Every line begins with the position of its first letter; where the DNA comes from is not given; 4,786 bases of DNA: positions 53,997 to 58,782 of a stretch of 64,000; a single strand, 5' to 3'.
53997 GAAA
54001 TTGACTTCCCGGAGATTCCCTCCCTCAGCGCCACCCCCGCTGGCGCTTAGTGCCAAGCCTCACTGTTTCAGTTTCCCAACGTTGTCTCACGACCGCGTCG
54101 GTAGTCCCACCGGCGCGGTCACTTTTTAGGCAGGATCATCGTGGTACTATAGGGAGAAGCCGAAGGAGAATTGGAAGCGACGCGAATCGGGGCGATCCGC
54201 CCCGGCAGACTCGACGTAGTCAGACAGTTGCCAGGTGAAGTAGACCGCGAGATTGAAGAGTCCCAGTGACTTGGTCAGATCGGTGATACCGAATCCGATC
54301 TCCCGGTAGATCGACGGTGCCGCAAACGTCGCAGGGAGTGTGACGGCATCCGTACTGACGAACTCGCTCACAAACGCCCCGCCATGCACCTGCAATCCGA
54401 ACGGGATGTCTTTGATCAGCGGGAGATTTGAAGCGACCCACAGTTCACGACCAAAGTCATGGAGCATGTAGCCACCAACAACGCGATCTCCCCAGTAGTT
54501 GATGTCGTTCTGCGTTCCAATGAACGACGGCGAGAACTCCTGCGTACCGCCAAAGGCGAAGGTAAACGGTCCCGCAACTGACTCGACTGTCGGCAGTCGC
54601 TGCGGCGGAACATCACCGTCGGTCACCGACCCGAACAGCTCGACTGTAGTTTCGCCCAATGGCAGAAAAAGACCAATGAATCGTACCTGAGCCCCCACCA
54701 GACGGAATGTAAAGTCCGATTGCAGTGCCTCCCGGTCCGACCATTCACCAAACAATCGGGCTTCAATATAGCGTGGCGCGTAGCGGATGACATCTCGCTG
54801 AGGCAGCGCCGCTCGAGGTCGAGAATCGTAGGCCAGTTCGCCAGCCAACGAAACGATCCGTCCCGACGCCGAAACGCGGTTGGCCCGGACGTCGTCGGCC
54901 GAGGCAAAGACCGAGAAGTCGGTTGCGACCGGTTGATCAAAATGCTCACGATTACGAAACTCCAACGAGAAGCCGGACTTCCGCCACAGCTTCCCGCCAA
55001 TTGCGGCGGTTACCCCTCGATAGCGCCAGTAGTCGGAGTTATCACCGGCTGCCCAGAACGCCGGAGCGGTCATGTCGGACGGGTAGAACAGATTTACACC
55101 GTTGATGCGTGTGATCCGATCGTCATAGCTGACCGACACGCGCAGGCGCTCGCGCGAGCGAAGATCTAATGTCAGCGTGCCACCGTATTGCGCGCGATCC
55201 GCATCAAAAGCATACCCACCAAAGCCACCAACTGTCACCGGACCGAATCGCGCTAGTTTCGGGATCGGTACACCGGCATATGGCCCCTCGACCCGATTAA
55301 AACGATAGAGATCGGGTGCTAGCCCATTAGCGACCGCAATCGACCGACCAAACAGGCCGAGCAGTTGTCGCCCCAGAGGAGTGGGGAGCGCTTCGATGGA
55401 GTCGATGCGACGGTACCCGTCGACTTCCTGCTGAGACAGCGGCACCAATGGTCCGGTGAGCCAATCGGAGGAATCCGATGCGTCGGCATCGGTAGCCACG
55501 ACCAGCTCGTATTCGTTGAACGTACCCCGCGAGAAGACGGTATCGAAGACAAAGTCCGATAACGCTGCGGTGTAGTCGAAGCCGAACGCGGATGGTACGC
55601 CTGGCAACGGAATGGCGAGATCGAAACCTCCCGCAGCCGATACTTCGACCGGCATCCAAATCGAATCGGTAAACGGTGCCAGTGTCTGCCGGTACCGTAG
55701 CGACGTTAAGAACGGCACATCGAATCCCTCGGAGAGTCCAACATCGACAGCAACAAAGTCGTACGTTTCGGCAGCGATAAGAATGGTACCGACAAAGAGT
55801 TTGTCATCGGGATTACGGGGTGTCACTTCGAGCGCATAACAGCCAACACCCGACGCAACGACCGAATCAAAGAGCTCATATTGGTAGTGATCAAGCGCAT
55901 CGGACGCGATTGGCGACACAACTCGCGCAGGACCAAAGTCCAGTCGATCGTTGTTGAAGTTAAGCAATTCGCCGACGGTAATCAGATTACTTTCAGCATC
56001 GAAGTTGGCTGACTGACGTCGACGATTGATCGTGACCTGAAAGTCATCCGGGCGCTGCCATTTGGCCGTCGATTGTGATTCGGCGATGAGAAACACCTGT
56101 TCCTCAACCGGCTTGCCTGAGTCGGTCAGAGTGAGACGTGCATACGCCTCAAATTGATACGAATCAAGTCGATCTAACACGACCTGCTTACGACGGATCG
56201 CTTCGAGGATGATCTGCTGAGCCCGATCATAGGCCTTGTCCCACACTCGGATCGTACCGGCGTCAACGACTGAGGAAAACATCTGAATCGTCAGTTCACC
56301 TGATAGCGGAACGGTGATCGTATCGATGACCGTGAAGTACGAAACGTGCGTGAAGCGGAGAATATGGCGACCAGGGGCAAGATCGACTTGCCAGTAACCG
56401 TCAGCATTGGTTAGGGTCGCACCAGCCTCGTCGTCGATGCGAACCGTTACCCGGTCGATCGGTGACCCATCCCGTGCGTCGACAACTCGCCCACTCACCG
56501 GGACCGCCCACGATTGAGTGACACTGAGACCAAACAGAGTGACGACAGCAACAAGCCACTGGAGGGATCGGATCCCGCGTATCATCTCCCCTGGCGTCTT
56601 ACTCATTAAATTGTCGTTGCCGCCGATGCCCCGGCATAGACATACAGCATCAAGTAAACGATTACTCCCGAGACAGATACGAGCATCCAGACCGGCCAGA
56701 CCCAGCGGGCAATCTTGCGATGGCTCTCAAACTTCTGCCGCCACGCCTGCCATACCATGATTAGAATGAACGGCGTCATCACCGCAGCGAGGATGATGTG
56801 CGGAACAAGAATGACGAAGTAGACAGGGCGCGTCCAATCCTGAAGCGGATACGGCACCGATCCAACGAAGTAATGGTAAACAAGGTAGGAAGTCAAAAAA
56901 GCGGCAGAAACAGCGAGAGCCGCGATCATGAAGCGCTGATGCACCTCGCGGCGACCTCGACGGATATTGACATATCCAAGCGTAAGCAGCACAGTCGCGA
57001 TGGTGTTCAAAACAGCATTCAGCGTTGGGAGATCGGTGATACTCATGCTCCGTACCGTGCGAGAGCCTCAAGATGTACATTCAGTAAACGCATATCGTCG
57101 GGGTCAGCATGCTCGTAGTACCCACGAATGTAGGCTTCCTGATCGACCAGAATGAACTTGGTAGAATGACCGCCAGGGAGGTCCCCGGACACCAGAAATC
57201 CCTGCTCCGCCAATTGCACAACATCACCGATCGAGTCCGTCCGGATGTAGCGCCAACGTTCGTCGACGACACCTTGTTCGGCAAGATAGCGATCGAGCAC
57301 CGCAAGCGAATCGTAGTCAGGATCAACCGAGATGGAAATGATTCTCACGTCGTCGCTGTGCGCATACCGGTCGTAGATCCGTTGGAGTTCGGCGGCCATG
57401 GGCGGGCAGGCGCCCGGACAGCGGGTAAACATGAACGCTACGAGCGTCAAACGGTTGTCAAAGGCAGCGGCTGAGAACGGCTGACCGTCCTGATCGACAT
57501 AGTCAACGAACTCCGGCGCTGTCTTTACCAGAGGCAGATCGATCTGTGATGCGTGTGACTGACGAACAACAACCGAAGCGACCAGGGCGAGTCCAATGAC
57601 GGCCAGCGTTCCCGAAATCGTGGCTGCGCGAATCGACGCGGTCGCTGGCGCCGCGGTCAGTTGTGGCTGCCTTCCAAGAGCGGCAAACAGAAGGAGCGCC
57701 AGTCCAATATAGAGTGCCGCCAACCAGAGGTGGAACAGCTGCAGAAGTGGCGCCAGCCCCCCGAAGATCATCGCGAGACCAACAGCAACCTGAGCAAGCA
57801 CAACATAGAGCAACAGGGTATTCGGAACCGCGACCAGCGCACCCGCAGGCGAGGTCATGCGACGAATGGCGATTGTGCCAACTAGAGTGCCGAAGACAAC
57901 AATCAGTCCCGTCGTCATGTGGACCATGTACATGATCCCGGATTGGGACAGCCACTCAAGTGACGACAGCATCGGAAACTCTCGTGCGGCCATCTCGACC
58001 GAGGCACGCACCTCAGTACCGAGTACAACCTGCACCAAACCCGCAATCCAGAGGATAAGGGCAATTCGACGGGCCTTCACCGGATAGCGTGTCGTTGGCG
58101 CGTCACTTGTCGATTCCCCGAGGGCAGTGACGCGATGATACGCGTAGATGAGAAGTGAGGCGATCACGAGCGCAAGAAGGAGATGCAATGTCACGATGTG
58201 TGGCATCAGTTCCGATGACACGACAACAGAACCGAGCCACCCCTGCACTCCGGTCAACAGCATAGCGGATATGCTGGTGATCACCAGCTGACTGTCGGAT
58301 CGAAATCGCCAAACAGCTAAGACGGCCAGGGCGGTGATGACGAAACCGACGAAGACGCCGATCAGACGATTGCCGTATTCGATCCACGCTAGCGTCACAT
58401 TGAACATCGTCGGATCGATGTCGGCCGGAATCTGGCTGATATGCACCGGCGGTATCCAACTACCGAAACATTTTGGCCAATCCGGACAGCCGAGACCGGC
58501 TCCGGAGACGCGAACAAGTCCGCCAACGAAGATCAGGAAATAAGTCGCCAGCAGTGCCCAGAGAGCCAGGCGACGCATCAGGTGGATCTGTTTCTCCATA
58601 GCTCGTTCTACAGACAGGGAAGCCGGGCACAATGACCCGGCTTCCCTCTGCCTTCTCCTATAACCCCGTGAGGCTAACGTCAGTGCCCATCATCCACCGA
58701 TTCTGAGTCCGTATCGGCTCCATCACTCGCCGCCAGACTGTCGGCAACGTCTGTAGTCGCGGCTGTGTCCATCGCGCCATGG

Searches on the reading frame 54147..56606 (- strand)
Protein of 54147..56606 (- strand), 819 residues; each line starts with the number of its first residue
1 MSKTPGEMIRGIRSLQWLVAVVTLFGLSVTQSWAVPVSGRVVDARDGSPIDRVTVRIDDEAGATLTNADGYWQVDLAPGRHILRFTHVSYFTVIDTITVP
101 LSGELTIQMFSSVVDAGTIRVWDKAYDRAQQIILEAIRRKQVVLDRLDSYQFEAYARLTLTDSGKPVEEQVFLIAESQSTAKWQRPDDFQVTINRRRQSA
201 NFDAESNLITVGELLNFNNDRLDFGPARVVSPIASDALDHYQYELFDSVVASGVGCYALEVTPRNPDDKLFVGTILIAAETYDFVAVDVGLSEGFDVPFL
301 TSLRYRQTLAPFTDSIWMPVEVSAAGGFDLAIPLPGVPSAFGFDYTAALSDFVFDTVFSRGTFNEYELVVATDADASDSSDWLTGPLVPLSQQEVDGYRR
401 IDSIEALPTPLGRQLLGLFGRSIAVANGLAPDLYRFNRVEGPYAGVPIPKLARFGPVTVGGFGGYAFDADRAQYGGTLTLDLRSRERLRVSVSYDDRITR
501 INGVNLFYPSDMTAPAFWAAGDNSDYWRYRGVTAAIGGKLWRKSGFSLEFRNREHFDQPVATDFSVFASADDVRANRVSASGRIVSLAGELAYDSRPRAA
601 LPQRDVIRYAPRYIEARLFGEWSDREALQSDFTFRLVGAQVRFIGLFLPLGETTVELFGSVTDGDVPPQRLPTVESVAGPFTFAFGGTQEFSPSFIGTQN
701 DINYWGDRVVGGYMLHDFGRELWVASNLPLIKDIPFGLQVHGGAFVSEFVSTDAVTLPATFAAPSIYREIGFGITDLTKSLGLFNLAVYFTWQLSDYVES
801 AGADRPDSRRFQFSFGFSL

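Call 51: search_protein_families(library=pfam, proteins=[window:54147-56606:-], max_evalue=0.01)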
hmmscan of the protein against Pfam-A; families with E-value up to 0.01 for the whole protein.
window:54147-56606:- (819 aa): 5 families
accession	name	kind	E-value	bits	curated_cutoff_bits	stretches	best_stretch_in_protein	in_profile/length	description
PF18939.6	DUF5686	-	3e-38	132.1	39.2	1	132-406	1-288/669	Family of unknown function (DUF5686)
PF13620.12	CarboxypepD_reg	-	1.5e-09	38.5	32.3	1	37-107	2-77/82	Carboxypeptidase regulatory-like domain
PF13715.12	CarbopepD_reg_2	-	3.3e-09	37.1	32.2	1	37-107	1-72/88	CarboxypepD_reg-like domain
PF25020.1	TTR_TEN1-4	-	0.0043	17.4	27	0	34-102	6-76/86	Teneurin TTR-like domain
PF15976.11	CooC_C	-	0.0063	17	29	0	36-85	18-64/93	CS1-pili formation C-terminal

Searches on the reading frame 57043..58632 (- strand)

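Call 51: search_protein_families(library=pfam, proteins=[window:57043-58632:-], max_evalue=0.01)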
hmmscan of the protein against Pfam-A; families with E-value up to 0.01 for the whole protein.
window:57043-58632:- (529 aa): 4 families
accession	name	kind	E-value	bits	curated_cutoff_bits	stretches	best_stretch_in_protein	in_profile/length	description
PF02628.20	COX15-CtaA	-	6.5e-39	134.3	29.9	1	21-311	2-320/322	Cytochrome oxidase assembly protein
PF02630.20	SCO1-SenC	-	2.8e-16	60.1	22.8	1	378-453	6-82/134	SCO1/SenC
PF00578.27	AhpC-TSA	-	7e-05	23.2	26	1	371-449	4-80/124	AhpC/TSA family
PF08534.16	Redoxin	-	0.00088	19.5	26.6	1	371-439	5-73/148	Redoxin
